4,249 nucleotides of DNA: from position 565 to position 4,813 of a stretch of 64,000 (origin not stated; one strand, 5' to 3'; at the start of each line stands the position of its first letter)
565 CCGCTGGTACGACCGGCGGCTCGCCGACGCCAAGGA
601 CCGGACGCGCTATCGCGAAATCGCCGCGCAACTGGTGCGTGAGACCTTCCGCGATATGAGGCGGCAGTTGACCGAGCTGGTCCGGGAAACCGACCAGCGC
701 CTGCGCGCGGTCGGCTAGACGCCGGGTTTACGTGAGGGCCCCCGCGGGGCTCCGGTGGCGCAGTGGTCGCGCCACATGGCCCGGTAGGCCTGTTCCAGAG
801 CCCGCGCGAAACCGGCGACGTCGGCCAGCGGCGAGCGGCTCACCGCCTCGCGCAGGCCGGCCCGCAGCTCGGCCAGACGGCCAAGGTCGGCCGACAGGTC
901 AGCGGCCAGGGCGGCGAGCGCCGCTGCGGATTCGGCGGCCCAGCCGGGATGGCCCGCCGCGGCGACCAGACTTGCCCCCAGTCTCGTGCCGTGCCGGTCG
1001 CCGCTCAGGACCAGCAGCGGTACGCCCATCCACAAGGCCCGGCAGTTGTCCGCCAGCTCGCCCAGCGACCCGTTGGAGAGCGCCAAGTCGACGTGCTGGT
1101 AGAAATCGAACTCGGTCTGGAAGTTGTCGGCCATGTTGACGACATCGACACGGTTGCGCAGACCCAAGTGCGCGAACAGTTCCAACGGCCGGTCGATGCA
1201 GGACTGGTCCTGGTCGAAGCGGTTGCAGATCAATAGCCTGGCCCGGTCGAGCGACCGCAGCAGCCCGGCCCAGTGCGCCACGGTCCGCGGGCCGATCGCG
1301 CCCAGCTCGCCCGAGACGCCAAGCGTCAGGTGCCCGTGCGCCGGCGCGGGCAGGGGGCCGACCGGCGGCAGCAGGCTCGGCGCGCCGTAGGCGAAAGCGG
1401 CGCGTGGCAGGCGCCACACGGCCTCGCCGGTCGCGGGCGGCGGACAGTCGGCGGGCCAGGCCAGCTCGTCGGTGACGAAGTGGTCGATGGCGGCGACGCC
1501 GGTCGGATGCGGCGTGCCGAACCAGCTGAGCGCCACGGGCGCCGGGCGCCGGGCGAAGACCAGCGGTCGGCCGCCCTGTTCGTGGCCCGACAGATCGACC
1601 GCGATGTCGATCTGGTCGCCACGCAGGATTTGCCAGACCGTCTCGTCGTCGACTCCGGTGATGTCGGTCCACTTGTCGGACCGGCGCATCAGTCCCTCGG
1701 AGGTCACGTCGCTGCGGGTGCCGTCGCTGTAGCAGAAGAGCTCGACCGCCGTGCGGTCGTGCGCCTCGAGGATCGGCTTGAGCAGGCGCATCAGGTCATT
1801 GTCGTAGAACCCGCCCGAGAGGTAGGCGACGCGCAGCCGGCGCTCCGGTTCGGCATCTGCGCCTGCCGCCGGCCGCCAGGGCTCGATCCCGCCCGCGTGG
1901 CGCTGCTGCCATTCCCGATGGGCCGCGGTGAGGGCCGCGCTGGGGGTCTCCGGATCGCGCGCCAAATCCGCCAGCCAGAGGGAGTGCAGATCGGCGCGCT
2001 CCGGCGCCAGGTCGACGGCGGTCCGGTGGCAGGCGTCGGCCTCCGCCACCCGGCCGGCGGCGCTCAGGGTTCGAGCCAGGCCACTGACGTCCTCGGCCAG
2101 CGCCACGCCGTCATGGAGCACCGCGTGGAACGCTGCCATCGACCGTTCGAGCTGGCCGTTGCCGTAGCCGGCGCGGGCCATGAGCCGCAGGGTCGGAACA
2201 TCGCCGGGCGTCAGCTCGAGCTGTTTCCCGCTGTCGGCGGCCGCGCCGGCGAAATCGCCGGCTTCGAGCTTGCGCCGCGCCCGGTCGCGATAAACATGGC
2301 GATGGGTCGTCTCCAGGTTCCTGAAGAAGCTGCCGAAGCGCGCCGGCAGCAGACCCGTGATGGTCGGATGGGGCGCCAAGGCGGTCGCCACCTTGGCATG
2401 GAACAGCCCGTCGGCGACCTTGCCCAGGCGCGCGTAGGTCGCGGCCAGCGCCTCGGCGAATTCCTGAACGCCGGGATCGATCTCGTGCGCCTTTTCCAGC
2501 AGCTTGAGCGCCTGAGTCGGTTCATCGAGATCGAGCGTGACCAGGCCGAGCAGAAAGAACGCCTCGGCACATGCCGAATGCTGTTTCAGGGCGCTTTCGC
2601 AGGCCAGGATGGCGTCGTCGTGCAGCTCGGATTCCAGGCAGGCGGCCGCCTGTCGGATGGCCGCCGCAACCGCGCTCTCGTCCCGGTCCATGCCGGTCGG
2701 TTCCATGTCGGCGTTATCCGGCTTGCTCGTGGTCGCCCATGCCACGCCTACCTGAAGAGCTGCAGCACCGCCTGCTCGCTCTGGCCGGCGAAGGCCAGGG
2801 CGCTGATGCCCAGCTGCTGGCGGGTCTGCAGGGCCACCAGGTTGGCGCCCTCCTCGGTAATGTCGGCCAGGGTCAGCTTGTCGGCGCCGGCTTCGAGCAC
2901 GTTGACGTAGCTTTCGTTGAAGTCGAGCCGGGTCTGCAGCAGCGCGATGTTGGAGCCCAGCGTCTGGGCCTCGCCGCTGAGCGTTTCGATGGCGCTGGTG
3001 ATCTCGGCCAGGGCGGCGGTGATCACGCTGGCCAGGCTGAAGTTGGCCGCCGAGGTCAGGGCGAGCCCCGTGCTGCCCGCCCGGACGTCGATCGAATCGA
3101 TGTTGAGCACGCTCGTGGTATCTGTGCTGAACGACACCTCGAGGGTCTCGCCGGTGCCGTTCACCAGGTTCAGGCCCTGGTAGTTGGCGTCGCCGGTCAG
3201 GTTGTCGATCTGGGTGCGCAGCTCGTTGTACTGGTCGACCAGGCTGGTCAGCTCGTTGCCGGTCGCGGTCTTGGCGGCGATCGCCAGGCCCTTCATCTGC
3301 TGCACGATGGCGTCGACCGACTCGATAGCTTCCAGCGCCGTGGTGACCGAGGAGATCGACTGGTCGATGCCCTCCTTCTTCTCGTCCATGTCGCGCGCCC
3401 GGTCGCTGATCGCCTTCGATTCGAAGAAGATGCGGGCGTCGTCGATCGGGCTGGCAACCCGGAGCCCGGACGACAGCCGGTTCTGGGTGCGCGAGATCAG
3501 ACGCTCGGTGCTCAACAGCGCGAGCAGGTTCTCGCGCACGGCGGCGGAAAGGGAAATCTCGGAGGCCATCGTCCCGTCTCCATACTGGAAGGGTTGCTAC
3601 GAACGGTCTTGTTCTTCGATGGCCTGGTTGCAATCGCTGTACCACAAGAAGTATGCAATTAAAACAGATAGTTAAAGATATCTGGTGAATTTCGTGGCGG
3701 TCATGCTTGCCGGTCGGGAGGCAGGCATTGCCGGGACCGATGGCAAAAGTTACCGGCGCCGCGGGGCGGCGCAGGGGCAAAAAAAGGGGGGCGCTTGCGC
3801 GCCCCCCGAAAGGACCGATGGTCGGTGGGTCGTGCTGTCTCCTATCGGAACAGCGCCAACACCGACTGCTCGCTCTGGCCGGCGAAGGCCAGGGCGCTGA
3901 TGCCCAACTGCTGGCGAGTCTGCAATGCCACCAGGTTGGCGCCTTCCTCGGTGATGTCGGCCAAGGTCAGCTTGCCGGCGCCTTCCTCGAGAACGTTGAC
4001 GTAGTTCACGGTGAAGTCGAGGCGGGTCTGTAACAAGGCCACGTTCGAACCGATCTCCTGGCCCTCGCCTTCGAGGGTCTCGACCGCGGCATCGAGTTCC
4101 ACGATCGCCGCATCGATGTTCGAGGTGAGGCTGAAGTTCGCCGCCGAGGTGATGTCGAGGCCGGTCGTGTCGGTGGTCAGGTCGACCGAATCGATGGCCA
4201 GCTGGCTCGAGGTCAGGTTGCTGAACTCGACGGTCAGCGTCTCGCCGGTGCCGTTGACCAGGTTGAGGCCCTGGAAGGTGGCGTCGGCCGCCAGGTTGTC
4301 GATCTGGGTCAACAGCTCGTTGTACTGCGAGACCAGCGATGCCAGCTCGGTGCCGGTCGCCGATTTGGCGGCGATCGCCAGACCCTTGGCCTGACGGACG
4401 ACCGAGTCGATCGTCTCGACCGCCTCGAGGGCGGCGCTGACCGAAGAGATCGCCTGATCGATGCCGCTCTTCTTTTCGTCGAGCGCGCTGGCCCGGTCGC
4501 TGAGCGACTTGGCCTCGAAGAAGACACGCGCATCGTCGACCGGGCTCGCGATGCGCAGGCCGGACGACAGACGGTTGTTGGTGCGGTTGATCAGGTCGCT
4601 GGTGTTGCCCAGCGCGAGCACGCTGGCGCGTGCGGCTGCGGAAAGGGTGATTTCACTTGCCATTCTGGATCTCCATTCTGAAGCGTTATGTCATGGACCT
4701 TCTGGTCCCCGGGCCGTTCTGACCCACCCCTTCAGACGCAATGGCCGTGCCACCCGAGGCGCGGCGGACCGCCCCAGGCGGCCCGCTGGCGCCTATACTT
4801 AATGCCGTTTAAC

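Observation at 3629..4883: sigma54 promoters plus GGCA-N5-T(G/A)CC dyad clusters upstream of both flagellin genes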

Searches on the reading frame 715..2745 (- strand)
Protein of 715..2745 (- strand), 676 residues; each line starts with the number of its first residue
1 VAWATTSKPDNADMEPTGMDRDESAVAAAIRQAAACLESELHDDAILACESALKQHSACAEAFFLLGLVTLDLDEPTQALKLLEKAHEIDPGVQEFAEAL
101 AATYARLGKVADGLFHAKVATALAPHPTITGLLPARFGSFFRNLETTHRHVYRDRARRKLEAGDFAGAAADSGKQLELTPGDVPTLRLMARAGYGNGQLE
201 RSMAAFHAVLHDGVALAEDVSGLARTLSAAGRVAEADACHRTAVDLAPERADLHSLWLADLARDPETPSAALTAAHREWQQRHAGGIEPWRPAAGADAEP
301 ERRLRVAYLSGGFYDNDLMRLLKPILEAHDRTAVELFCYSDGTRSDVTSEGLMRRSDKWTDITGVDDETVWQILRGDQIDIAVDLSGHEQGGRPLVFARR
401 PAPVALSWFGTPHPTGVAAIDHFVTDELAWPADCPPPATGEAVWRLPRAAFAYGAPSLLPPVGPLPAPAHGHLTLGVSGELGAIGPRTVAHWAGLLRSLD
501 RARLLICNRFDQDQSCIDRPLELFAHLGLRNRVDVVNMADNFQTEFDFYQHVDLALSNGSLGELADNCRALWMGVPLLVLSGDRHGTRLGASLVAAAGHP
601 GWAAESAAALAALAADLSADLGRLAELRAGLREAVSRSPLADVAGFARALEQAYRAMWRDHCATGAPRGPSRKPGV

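Call 9: search_protein_families(library=pfam, proteins=[window:715-2745:-])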
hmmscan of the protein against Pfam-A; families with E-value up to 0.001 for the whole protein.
window:715-2745:- (676 aa): 7 families
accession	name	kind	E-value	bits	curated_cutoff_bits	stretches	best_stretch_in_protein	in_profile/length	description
PF13844.12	Glyco_transf_41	-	1.1e-24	87.1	25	2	299-433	76-212/543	Glycosyl transferase family 41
PF00515.34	TPR_1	-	5.6e-06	26.4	27.8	0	60-91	1-32/34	Tetratricopeptide repeat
PF12895.13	ANAPC3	-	3.7e-05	24.3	27.2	1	40-116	3-78/82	Anaphase-promoting complex, cyclosome, subunit 3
PF14559.12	TPR_19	-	7e-05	23.5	25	0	74-112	5-43/68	Tetratricopeptide repeat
PF07719.23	TPR_2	-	0.00012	22.4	27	0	60-92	1-33/34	Tetratricopeptide repeat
PF13428.12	TPR_14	-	0.00033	21.5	23.5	0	62-102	3-43/44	Tetratricopeptide repeat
PF23914.1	TPR_CcmH_CycH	-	0.00093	19.5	42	0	43-103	33-93/158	Cytochrome c-type biogenesis protein H TPR domain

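Call 83: search_protein_families(library=ncbifam, proteins=[window:715-2745:-], max_evalue=0.001)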
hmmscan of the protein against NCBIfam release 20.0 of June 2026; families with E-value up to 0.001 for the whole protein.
window:715-2745:- (676 aa): 5 families
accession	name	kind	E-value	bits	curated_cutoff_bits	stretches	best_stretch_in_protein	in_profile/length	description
NF040959.1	MamA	equivalog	2.6e-08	33.6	200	1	23-116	102-195/204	magnetosome protein MamA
TIGR02917.1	PEP_TPR_lipo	equivalog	9.2e-07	27.1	312.2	1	26-128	329-431/899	XrtA/PEP-CTERM system TPR-repeat protein PrsT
NF052415.1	T3SS_chap_SctY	equivalog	4.3e-05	24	70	0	58-120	4-66/106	type III secretion apparatus assembly chaperone SctY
NF033920.0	C39_PA2778_fam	equivalog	7.6e-05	22.2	150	0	24-124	153-254/255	PA2778 family cysteine peptidase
NF008757.0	PRK11788.1-5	equivalog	0.00067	18.9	363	1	29-112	183-267/388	lipopolysaccharide assembly protein LapB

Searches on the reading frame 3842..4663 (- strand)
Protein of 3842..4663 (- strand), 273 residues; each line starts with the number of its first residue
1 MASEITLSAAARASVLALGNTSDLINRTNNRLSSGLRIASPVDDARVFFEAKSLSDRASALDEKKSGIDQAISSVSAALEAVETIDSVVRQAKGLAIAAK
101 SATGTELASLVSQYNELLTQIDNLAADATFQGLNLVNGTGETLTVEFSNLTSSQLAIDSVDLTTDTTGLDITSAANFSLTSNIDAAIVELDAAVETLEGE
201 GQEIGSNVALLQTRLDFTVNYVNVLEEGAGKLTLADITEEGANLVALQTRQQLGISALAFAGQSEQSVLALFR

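Call 9: search_protein_families(library=pfam, proteins=[window:3842-4663:-])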
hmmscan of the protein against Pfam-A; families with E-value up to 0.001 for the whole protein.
window:3842-4663:- (273 aa): 2 families
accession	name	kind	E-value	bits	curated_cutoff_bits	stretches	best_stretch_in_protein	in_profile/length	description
PF00669.25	Flagellin_N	-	1.5e-13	51.4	26.6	1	16-139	12-137/139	Bacterial flagellin N-terminal helical region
PF00700.27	Flagellin_C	-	2.1e-07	31.6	23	1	190-272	4-86/86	Bacterial flagellin C-terminal helical region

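Call 14: find_related_loci(query=window:3842-4663:-, collection=genome_contigs, flank=10000)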
Query window:3842-4663:- (273 aa) in genome_contigs; peptide patterns used: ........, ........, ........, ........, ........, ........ (x = any residue, [..] = any of these).
183 stretches matched a pattern; 51 encode a relative of the query (tblastn E <= 1e-3); 46 distinct loci.
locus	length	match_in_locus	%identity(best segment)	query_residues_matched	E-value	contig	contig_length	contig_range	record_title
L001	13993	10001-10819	82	1-273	3e-142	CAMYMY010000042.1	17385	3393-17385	MAG: uncultured Kiloniellales bacterium isolate FCS_M_Alpha_09 genome assembly, contig: scaffold_3650, whole genome shot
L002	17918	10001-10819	81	1-273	1e-139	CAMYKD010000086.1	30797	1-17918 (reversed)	MAG: uncultured Kiloniellales bacterium isolate ES_M_Alpha_08 genome assembly, contig: scaffold_2186, whole genome shotg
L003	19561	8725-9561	70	1-273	3e-123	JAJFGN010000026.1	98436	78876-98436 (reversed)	MAG: Kiloniellaceae bacterium isolate OFTM28 OFTM28_25, whole genome shotgun sequence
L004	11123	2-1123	72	1-273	2e-118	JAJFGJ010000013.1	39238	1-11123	MAG: Kiloniellaceae bacterium isolate OFTM138 OFTM138_12, whole genome shotgun sequence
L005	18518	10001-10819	83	1-273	9e-142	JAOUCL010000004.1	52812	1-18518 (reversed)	MAG: Rhodospirillales bacterium isolate 24_Oct_SF_Bin19 24_Oct_SF_Bin19_scaffold_27_c1, whole genome shotgun sequence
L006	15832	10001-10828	72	1-273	8e-114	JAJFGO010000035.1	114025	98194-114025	MAG: Kiloniellaceae bacterium isolate OFTM296 OFTM296_34, whole genome shotgun sequence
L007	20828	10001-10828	69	1-273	7e-109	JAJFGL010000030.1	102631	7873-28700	MAG: Kiloniellaceae bacterium isolate OFTM267 OFTM267_29, whole genome shotgun sequence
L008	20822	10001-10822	65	1-273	2e-108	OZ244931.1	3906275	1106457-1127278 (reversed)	MAG: Alphaproteobacteria bacterium isolate 81e4cf52-faa7-4468-87d0-1594d19733c2 genome assembly, chromosome: 1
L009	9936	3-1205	65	3-273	2e-107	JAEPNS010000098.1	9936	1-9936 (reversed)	MAG: Alphaproteobacteria bacterium isolate HXMU1420-4 NODE_98_length_9936_cov_3.682524, whole genome shotgun sequence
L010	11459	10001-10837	65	4-273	4e-104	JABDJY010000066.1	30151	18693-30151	MAG: Alphaproteobacteria bacterium isolate SS_bin_35 k127_954760, whole genome shotgun sequence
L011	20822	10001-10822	64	1-273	5e-104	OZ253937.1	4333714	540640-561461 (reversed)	MAG: Alphaproteobacteria bacterium isolate 26bd64c0-0f2d-4e52-a063-61ff611ccdf2 genome assembly, chromosome: 1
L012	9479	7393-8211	63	3-273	1e-102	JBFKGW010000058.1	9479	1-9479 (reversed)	MAG: Alphaproteobacteria bacterium isolate Mix_sand21.2022.07.D.20 k141_661131_length_9479_cov_12.6339, whole genome sho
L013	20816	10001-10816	65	4-273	6e-102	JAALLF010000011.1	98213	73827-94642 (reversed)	MAG: Alphaproteobacteria bacterium isolate MH2_Bin57 NODE_50_length_98213_cov_15.651124, whole genome shotgun sequence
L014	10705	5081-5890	62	3-273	2e-101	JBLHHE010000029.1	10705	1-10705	MAG: Alphaproteobacteria bacterium isolate 3300054976_17 Ga0535667_0011831, whole genome shotgun sequence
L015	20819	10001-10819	61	3-273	5e-99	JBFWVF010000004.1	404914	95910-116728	MAG: Alphaproteobacteria bacterium isolate CA_2019_TPBF_88 NODE_193_length_404914_cov_33.882536_TPBF, whole genome shotg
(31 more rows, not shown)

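Call 35: search_solved_structures(query=window:3842-4663:-, max_evalue=0.01, show_alignments=0)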
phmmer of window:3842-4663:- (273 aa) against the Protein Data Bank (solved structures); distinct sequences matched with E-value up to 0.01: 56.
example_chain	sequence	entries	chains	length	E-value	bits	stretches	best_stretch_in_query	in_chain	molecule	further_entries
6xl0_A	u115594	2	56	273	3.5e-25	92.2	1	5-273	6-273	Flagellin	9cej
6xky_A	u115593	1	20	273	4.1e-25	92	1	5-273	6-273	Flagellin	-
8uxn_A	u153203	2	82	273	1e-24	90.7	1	7-273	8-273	Flagellin FljM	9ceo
9cef_A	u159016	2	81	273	1.3e-24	90.3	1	7-273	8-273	Flagellin FljN | Flagellin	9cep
8uxj_A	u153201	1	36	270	2.3e-24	89.6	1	5-272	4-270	Flagellin FljK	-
9cem_A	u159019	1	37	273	1.6e-23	86.8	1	8-273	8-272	Flagellin FljL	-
8uxk_A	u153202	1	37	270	5.9e-23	84.9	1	12-272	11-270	Flagellin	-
7sn9_A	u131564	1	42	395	4.3e-15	59.2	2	181-273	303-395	Flagellin A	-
9hpz_A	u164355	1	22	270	2.8e-10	43.5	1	17-272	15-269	Flagellin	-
9pim_CJ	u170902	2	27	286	4.1e-10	42.9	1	11-273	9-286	Flagellin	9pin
9oxj_A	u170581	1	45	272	4.8e-10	42.7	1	21-271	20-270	Flagellin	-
8fml_B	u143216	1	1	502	1.8e-07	34.3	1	20-177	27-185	Flagellin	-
9iwq_A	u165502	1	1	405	1.8e-07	34.3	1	22-178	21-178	Flagellin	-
9lrz_A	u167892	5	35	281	3.1e-07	33.5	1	21-273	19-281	Flagellin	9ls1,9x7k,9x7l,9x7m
7sqd_A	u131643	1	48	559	5e-07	32.8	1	24-203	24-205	Flagellin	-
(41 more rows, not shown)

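Call 36: search_solved_structures(query=window:3842-4663:-, max_evalue=1e-23, show_alignments=2)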
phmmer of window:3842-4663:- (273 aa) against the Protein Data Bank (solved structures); distinct sequences matched with E-value up to 1e-23: 5.
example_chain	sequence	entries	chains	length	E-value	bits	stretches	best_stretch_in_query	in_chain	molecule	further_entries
6xl0_A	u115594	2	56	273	3.5e-25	92.2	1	5-273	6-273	Flagellin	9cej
6xky_A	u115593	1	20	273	4.1e-25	92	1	5-273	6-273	Flagellin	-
8uxn_A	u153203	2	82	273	1e-24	90.7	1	7-273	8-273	Flagellin FljM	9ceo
9cef_A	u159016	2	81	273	1.3e-24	90.3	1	7-273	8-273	Flagellin FljN | Flagellin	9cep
8uxj_A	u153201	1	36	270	2.3e-24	89.6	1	5-272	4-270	Flagellin FljK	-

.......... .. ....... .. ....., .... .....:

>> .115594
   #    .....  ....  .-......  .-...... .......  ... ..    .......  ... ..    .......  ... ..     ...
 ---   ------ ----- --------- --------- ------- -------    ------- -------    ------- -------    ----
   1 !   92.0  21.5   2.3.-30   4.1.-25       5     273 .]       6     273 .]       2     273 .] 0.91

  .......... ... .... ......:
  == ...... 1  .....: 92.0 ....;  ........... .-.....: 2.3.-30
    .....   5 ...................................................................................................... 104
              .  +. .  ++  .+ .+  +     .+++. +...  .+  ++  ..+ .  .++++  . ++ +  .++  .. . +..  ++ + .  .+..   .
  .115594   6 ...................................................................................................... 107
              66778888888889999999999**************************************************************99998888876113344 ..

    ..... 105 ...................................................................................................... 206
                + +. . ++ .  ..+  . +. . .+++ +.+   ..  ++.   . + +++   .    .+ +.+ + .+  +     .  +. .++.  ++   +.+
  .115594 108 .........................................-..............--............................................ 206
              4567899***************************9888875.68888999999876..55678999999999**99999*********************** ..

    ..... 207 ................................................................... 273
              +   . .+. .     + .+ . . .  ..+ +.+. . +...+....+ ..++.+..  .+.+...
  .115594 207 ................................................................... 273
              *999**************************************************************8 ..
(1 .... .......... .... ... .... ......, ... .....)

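Call 67: find_encoding_contigs(protein=window:3842-4663:-, flank=10000, max_places=3)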
Protein window:3842-4663:- (273 aa): 2 contigs read that carry it; 2 places shown.
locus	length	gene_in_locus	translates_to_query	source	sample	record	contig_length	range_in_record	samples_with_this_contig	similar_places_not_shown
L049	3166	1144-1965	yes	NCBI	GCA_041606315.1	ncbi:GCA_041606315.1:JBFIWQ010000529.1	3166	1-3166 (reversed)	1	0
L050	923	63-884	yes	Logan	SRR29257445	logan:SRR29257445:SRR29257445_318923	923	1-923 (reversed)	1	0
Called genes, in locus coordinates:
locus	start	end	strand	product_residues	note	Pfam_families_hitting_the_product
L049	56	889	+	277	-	-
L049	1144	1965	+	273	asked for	PF00669:Flagellin_N, PF00700:Flagellin_C (weak)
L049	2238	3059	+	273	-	PF00669:Flagellin_N, PF00700:Flagellin_C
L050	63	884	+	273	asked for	PF00669:Flagellin_N, PF00700:Flagellin_C (weak)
